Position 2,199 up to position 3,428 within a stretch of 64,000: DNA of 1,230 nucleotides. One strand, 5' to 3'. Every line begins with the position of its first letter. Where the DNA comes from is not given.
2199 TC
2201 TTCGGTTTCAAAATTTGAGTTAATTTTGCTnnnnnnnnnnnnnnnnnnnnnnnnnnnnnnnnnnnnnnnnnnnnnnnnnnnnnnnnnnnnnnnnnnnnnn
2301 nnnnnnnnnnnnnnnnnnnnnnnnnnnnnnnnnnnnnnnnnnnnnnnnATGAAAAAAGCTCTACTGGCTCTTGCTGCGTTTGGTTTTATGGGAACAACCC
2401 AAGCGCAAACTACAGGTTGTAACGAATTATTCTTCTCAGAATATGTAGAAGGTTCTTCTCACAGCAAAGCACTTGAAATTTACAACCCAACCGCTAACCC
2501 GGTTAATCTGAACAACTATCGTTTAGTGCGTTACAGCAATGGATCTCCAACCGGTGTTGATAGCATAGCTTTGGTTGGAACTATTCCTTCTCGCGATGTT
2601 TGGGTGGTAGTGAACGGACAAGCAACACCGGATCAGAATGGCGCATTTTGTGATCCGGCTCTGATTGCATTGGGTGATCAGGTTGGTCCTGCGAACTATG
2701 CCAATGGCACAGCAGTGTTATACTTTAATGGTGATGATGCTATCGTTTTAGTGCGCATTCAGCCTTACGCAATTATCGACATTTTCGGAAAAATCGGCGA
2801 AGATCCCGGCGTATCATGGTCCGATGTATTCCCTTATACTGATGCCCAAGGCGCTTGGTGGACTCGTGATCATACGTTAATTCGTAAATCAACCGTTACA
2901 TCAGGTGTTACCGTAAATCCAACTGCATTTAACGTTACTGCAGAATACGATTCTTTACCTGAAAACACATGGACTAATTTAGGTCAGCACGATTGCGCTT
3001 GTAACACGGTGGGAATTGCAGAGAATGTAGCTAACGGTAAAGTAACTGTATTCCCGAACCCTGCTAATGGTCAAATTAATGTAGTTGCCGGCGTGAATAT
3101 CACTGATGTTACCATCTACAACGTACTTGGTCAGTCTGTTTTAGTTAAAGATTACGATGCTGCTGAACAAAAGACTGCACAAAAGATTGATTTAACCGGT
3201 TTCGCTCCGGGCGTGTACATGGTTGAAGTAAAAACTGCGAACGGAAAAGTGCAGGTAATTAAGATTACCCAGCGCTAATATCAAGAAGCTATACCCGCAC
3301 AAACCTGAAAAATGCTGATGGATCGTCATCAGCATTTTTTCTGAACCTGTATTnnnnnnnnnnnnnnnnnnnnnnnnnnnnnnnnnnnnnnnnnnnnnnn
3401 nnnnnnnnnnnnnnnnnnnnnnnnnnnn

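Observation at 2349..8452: LTD protein + TonB-dependent receptor + secreted Endonuclease-I nuclease: candidate extracellular-DNA scavenging module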

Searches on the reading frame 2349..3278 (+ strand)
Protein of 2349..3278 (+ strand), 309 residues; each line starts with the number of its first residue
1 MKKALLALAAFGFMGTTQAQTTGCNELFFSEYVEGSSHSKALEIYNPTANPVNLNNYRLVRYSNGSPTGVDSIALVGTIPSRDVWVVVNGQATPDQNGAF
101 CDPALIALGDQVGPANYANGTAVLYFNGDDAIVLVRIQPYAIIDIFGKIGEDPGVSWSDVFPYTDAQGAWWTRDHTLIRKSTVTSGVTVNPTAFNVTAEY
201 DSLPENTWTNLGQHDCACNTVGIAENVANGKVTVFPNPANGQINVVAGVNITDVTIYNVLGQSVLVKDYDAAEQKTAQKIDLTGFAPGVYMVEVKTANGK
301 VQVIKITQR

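Call 7: search_protein_families(library=pfam, proteins=[window:2349-3278:+], max_evalue=0.01)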
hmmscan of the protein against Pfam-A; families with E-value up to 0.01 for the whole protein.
window:2349-3278:+ (309 aa): 2 families
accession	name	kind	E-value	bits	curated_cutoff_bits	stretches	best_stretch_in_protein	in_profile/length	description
PF18962.6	Por_Secre_tail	-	2e-13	50.8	27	1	234-302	1-70/75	Secretion system C-terminal sorting domain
PF00932.25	LTD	-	9.5e-13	48.9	34.3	1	23-136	4-96/109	Lamin Tail Domain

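Call 8: search_protein_families(library=ncbifam, proteins=[window:2349-3278:+], max_evalue=0.01)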
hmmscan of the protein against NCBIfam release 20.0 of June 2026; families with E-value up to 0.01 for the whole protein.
window:2349-3278:+ (309 aa): 4 families
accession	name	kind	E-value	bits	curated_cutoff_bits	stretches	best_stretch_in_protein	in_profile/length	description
NF033680.1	exonuc_ExeM-GG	exception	2.3e-19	68.9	1300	1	25-219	24-179/884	extracellular exonuclease ExeM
TIGR04183.1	Por_Secre_tail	domain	3.5e-12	46.1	23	1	234-306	1-69/72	T9SS type A sorting domain-containing protein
NF038113.1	T9SSA_dep_M36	equivalog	2.6e-10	39.1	885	1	173-300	738-861/869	T9SS-dependent M36 family metallopeptidase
NF033708.1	T9SS_Cterm_ChiA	domain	9.2e-06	25.4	40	1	251-306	1-53/55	T9SS sorting signal type C domain-containing protein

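Call 28: search_protein_families(library=pfam, proteins=[window:2349-3278:+], max_evalue=10)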
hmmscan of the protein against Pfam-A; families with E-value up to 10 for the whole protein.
window:2349-3278:+ (309 aa): 3 families
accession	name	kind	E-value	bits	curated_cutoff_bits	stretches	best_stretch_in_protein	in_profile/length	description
PF18962.6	Por_Secre_tail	-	2e-13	50.8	27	1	234-302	1-70/75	Secretion system C-terminal sorting domain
PF00932.25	LTD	-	9.5e-13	48.9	34.3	1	23-136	4-96/109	Lamin Tail Domain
PF10114.15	PocR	-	0.12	12.6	23.9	1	211-281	51-122/162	Sensory domain found in PocR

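Call 51: find_homologous_proteins(query=window:2349-3278:+, max_evalue=0.001)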
Query window:2349-3278:+ (309 aa): 4254 proteins with E <= 0.001 among 6799 candidates; the best 120 are listed.
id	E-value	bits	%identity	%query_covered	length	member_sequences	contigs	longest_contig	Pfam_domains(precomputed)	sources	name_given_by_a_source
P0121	4.2e-196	668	95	100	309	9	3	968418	PF00932.26,PF18962.8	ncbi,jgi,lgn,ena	jgi:hypothetical protein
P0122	1.4e-170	584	85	100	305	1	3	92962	PF00932.26,PF18962.8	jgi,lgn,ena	jgi:Secretion system C-terminal sorting domain/Lamin Tail Domain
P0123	3.8e-151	521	49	89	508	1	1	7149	PF00932.26,PF18962.8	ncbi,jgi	jgi:hypothetical protein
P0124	1.0e-140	486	70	100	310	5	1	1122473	PF00932.26,PF18962.8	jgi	jgi:hypothetical protein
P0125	1.2e-138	480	70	94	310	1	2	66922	PF00932.26,PF18962.8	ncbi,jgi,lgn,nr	ncbi:MAG: lamin tail domain-containing protein [Bacteroidia bacterium]|jgi:hypothetical protein|nr:l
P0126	5.6e-132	458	66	100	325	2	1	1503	PF00932.26,PF18962.8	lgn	-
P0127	3.3e-131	455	66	100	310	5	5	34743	PF00932.26,PF18962.8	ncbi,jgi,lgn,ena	ncbi:MAG: lamin tail domain-containing protein [Bacteroidota bacterium]|jgi:hypothetical protein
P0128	2.4e-129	449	64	100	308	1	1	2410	PF00932.26,PF18962.8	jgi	jgi:hypothetical protein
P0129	4.3e-129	448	65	100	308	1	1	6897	PF00932.26,PF18962.8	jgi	jgi:hypothetical protein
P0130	9.9e-128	444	65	100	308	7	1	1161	PF00932.26,PF18962.8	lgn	-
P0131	2.4e-126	439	65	99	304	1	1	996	PF00932.26,PF18962.8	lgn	-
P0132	6.4e-126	438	62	100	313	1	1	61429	PF00932.26,PF18962.8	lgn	-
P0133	1.0e-125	437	63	100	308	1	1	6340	PF00932.26,PF18962.8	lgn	-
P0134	2.8e-125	436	62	100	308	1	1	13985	PF00932.26,PF18962.8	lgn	-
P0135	7.9e-125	434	62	100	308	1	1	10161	PF00932.26,PF18962.8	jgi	jgi:hypothetical protein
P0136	1.3e-124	434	63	100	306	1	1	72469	PF00932.26,PF18962.8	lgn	-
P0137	1.9e-124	433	63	100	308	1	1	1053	PF00932.26,PF18962.8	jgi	jgi:hypothetical protein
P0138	6.7e-124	431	62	100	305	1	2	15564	PF00932.26,PF18962.8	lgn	-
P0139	1.0e-123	431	62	100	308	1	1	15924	PF00932.26,PF18962.8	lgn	-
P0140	1.4e-123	430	63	100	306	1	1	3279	PF00932.26,PF18962.8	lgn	-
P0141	2.2e-123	429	63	100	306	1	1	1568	PF00932.26,PF18962.8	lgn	-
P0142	2.5e-123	429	63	100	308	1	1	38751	PF00932.26,PF18962.8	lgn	-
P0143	1.6e-122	427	62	100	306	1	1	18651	PF00932.26,PF18962.8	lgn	-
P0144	2.1e-122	426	62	100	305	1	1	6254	PF00932.26,PF18962.8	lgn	-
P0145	2.1e-121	423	61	100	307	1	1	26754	PF00932.26,PF18962.8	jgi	jgi:hypothetical protein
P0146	2.6e-121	423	64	100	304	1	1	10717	PF00932.26,PF18962.8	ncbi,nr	ncbi:MAG: lamin tail domain-containing protein [Bacteroidota bacterium]|nr:lamin tail domain-contain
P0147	3.1e-121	422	61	99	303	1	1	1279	PF00932.26,PF18962.8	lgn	-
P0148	5.6e-121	422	60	100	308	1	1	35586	PF00932.26,PF18962.8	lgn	-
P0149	1.5e-120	420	61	100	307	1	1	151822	PF00932.26,PF18962.8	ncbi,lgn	-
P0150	1.9e-120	420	61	100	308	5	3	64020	PF00932.26,PF18962.8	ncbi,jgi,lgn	jgi:predicted extracellular nuclease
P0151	3.5e-120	419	62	99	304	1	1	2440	PF00932.26,PF18962.8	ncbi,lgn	-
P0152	3.8e-120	419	63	99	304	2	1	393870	PF00932.26,PF18962.8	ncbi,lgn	-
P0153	1.4e-119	417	64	95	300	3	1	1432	PF00932.26,PF18962.8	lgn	-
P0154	2.1e-119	416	62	99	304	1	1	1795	PF00932.26,PF18962.8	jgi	jgi:hypothetical protein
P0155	3.6e-119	416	62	99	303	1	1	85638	PF00932.26,PF18962.8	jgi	jgi:Secretion system C-terminal sorting domain/Lamin Tail Domain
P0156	4.3e-119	415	62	100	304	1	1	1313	PF00932.26,PF18962.8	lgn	-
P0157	2.4e-118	413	61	100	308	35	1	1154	PF00932.26,PF18962.8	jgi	-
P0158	4.1e-118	412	61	100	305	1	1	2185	PF00932.26,PF18962.8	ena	-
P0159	1.3e-117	411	62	100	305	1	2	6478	PF00932.26,PF18962.8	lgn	-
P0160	1.4e-117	410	61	99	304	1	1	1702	PF00932.26,PF18962.8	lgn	-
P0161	3.8e-117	409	63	95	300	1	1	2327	PF13585.13,PF00932.26,PF18962.8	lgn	-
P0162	4.0e-116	406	62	100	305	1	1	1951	PF00932.26,PF18962.8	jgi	jgi:hypothetical protein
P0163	6.6e-116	405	60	100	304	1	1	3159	PF00932.26,PF18962.8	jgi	jgi:hypothetical protein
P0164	1.5e-115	404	61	100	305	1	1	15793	PF00932.26,PF18962.8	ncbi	ncbi:MAG: hypothetical protein Fur0041_11050 [Bacteroidia bacterium]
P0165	7.4e-114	398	61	100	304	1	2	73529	PF00932.26,PF18962.8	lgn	-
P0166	1.0e-113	398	61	100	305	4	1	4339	PF00932.26,PF18962.8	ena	-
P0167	2.0e-113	397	57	99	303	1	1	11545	PF00932.26,PF18962.8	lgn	-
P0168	6.6e-113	395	58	99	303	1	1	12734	PF00932.26,PF18962.8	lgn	-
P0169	1.3e-112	394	61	100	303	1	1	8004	PF00932.26,PF18962.8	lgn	-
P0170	1.3e-112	394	58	99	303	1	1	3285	PF00932.26,PF18962.8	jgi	jgi:hypothetical protein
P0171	5.4e-112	392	60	100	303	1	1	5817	PF00932.26,PF18962.8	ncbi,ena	-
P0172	7.8e-111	388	60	99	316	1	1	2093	PF00932.26,PF18962.8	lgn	-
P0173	1.3e-110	388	57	99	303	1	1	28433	PF00932.26,PF18962.8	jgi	jgi:predicted extracellular nuclease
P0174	3.0e-110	386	58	99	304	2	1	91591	PF00932.26,PF18962.8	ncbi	-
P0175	3.0e-109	383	58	100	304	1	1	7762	PF00932.26,PF18962.8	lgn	-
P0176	1.8e-108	381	58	100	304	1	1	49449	PF00932.26,PF18962.8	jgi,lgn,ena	-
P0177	2.2e-108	380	59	100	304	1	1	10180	PF00932.26,PF18962.8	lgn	-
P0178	7.4e-108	378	57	100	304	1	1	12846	PF00932.26,PF18962.8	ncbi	-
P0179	8.4e-107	375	58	100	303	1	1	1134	PF00932.26,PF18962.8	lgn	-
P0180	1.2e-106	374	58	100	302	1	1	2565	PF00932.26,PF18962.8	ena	-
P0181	2.2e-106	374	58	100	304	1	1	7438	PF00932.26,PF18962.8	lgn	-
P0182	9.0e-106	372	59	100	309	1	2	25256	PF00932.26,PF18962.8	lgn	-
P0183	1.3e-105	371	57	100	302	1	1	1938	PF00932.26,PF18962.8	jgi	jgi:hypothetical protein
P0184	3.2e-105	370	60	95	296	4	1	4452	PF00932.26,PF18962.8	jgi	-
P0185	6.7e-105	369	58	100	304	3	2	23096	PF00932.26,PF18962.8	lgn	-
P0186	6.9e-105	369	58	100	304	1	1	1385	PF00932.26,PF18962.8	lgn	-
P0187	1.7e-104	367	58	100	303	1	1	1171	PF00932.26,PF18962.8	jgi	jgi:hypothetical protein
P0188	3.1e-104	367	54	100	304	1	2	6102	PF00932.26,PF18962.8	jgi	jgi:hypothetical protein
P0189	3.1e-104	367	57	99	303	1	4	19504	PF00932.26,PF18962.8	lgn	-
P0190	3.1e-104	367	56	100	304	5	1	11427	PF00932.26,PF18962.8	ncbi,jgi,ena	jgi:hypothetical protein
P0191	5.2e-104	366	55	100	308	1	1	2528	PF00932.26,PF18962.8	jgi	jgi:hypothetical protein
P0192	3.5e-103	363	56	99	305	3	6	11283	PF00932.26,PF18962.8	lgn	-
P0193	5.8e-103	362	53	99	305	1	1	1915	PF00932.26,PF18962.8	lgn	-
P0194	1.0e-102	362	58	92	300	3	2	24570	PF00932.26,PF18962.8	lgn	-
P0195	2.4e-102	360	57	99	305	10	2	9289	PF00932.26,PF18962.8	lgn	-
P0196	5.9e-102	359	54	100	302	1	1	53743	PF00932.26,PF18962.8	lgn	-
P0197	1.4e-101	358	56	99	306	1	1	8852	PF00932.26,PF18962.8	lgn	-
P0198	3.1e-101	357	54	100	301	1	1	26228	PF00932.26,PF18962.8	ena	-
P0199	2.2e-100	354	54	100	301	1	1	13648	PF00932.26,PF18962.8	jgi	jgi:hypothetical protein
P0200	2.9e-100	354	76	67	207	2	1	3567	PF00932.26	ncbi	ncbi:MAG: lamin tail domain-containing protein, partial [Bacteroidia bacterium]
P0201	3.3e-100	353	55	100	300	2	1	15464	PF00932.26,PF18962.8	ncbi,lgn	ncbi:MAG: lamin tail domain-containing protein [Bacteroidia bacterium]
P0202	1.4e-99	351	56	96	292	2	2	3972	PF00932.26,PF18962.8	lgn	-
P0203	2.7e-99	350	56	99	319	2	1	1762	PF00932.26,PF18962.8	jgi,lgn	jgi:hypothetical protein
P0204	3.5e-99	350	54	100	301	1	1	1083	PF00932.26,PF18962.8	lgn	-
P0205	5.9e-99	349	55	100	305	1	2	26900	PF00932.26,PF18962.8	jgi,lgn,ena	-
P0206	1.5e-98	348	54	100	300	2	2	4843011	PF00932.26,PF18962.8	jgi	jgi:hypothetical protein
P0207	1.0e-97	345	54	100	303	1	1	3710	PF00932.26,PF18962.8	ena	-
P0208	1.7e-97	344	56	100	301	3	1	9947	PF00932.26,PF18962.8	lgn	-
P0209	1.9e-97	344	54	100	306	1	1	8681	PF00932.26,PF18962.8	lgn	-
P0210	1.7e-96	341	55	100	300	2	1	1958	PF00932.26,PF18962.8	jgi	jgi:hypothetical protein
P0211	3.1e-96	340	51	99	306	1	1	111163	PF00932.26,PF18962.8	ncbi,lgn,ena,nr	ncbi:MAG: hypothetical protein FD123_1002 [Bacteroidetes bacterium]|nr:MAG: hypothetical protein FD1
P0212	4.8e-96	340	52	100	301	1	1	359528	PF00932.26,PF18962.8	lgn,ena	-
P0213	7.6e-96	339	54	100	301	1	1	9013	PF00932.26,PF18962.8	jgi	jgi:predicted extracellular nuclease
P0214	8.4e-96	339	53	98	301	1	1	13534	PF00932.26,PF18962.8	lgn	-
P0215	1.8e-95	338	53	99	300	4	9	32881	PF00932.26,PF18962.8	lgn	-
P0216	7.0e-95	336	59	87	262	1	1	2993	PF00932.26,PF18962.8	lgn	-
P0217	8.7e-94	332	53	100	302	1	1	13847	PF00932.26,PF18962.8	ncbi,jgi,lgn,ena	-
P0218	1.6e-92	328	51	100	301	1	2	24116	PF00932.26,PF18962.8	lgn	-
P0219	2.2e-92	328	52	99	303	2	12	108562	PF00932.26,PF18962.8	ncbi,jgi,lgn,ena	jgi:hypothetical protein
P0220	3.3e-91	324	51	99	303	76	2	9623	PF00932.26,PF18962.8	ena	-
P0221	4.3e-90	320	51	100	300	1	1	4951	PF00932.26,PF18962.8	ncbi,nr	ncbi:MAG TPA: lamin tail domain-containing protein [Bacteroidia bacterium]|nr:lamin tail domain-cont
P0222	4.8e-88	313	51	97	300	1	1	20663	PF00932.26,PF18962.8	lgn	-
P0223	3.3e-87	311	48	100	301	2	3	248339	PF00932.26,PF18962.8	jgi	jgi:hypothetical protein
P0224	7.4e-87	310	50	100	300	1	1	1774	PF00932.26,PF18962.8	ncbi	-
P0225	1.9e-86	308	53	99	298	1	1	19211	PF00932.26,PF18962.8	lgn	-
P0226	2.0e-85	305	52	99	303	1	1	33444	PF00932.26,PF18962.8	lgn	-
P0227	6.6e-85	303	51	99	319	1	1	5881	PF00932.26,PF18962.8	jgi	jgi:hypothetical protein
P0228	1.0e-83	299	52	95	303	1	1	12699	PF00932.26,PF18962.8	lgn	-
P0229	4.0e-83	297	50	99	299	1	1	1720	PF00932.26,PF18962.8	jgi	jgi:hypothetical protein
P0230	4.3e-83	297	47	99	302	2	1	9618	PF00932.26,PF18962.8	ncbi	ncbi:MAG: lamin tail domain-containing protein [Bacteroidia bacterium]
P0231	1.5e-82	295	50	97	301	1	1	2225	PF00932.26,PF18962.8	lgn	-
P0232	1.5e-82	295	50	97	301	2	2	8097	PF00932.26,PF18962.8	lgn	-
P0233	1.7e-82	295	47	100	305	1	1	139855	PF00932.26,PF18962.8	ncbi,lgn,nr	ncbi:MAG: lamin tail domain-containing protein [Bacteroidetes bacterium]|nr:lamin tail domain-contai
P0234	2.6e-82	295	51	92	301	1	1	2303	PF00932.26,PF18962.8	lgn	-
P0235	7.0e-82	293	49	97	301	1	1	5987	PF00932.26,PF18962.8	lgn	-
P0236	7.2e-82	293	51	93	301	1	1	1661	PF00932.26,PF18962.8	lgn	-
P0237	7.4e-82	293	49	99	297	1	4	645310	PF00932.26,PF18962.8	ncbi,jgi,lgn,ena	ncbi:MAG TPA: lamin tail domain-containing protein [Bacteroidia bacterium]|jgi:hypothetical protein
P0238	9.5e-82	293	52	99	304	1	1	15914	PF00932.26,PF18962.8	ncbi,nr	ncbi:MAG: lamin tail domain-containing protein [Bacteroidetes bacterium]|nr:lamin tail domain-contai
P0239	4.9e-81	290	50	99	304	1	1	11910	PF00932.26,PF18962.8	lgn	-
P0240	5.1e-81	290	48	99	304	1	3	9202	PF00932.26,PF18962.8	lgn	-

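Call 67: predict_structure(alignment_id=A5)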
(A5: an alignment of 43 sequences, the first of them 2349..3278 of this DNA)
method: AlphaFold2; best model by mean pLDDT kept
length: 309 residues; sequences in the alignment: 43
mean_pLDDT: 75.9   pTM: 0.59
mean pLDDT of the five models: 75.9, 72.8, 72.6, 66.9, 64.7
residues with pLDDT >= 90: 60; 70-90: 157; 50-70: 62; < 50: 30
segments of 3 or more residues with pLDDT < 50: 15-22, 166-168, 215-229
pLDDT, mean of each block of 10 residues (from residue 1): 62 46 70 85 88 94 80 93 89 88 90 85 78 88 79 54 53 75 61 73 73 53 34 60 83 90 91 87 85 87 80
secondary structure, 60 per line:
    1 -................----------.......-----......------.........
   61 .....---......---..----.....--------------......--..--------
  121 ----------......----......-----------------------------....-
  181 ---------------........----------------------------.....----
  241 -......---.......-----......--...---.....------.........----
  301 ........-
elements in order: H2-17 E28-34 E40-45 E57-62 E69-74 E84-88 H103-108 E131-136 E141-146 E176-179 H196-199 E200-203 E232-236 E242-247 E251-257 E263-268 E277-281 E288-296 E301-308

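Call 74: fold_search(model_id=the predicted structure, library=pdb)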
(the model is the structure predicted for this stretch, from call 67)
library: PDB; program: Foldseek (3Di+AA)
matches with E <= 10: 1583; with E <= 0.001: 21
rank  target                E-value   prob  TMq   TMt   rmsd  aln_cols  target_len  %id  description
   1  8gl6_D                8.8e-05  1.00  0.22  0.81   2.6        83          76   20  The Type 9 Secretion System in vitro assembled, RemA-CTD substrate bound complex (released 2024-01-31)
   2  6mvh_B                1.1e-04  0.99  0.20  0.12  15.0       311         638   11  Crystal structure of FMN-binding beta-glucuronidase from Roseburia hominis (released 2019-01-30)
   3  8gl8_D                1.9e-04  1.00  0.22  0.80   2.6        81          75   17  The Type 9 Secretion System Extended Translocon - SprA-PorV-PPI-RemZ-SkpA-SprE complex (released 2024-01-31)
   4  8pmu                  2.4e-04  0.80  0.19  0.18  19.6       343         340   11  Crystal structure of the HC7 apo form (released 2024-03-06)
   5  8ges_B                2.7e-04  0.95  0.19  0.11  15.2       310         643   10  R. hominis 2 beta-glucuronidase bound to UNC10201652-glucuronide (released 2024-02-14)
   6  7ptp_A                3.0e-04  0.95  0.20  0.09  17.6       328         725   10  In-situ structure of pentameric S-layer protein (released 2021-12-15)
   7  8pn3_A                3.6e-04  0.80  0.20  0.19  18.8       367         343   10  Crystal structure of the HC7-Glu200Ala mutant complexed to a tetraglycopeptide. (released 2024-03-06)
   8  8jmw_A                4.0e-04  0.96  0.19  0.12  20.2       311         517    9  Fibril form of serine peptidase Vpr (released 2023-12-06)
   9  6mvg_B                4.0e-04  0.92  0.19  0.11  15.2       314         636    9  Crystal structure of FMN-binding beta-glucuronidase from Ruminococcus gnavus (released 2019-01-30)
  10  8pn5_E                5.3e-04  0.63  0.19  0.17  19.6       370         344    9  Crystal structure of the HC7-Glu200Ala mutant complexed to a triglycopeptide (released 2024-03-06)
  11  2p9r_B                6.2e-04  1.00  0.20  0.54   4.1        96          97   18  Human alpha2-macroglogulin is composed of multiple domains, as predicted by homology with complement component C3 (released 2007-08-21)
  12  8pn3_B                6.6e-04  0.77  0.21  0.19  19.5       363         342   10  Crystal structure of the HC7-Glu200Ala mutant complexed to a tetraglycopeptide. (released 2024-03-06)
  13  6mvh_A                7.4e-04  0.93  0.20  0.11  14.6       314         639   11  Crystal structure of FMN-binding beta-glucuronidase from Roseburia hominis (released 2019-01-30)
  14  3d33_B                8.2e-04  1.00  0.23  0.69   2.8        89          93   15  Crystal structure of a duf3244 family protein with an immunoglobulin-like beta-sandwich fold (bvu_0276) from bacteroid (released 2008-05-27)
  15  6gvl_A                8.2e-04  0.91  0.20  0.28  16.8       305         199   10  Second pair of Fibronectin type III domains of integrin beta4 bound to the bullous pemphigoid antigen BP230 (BPAG1e) (released 2019-03-20)
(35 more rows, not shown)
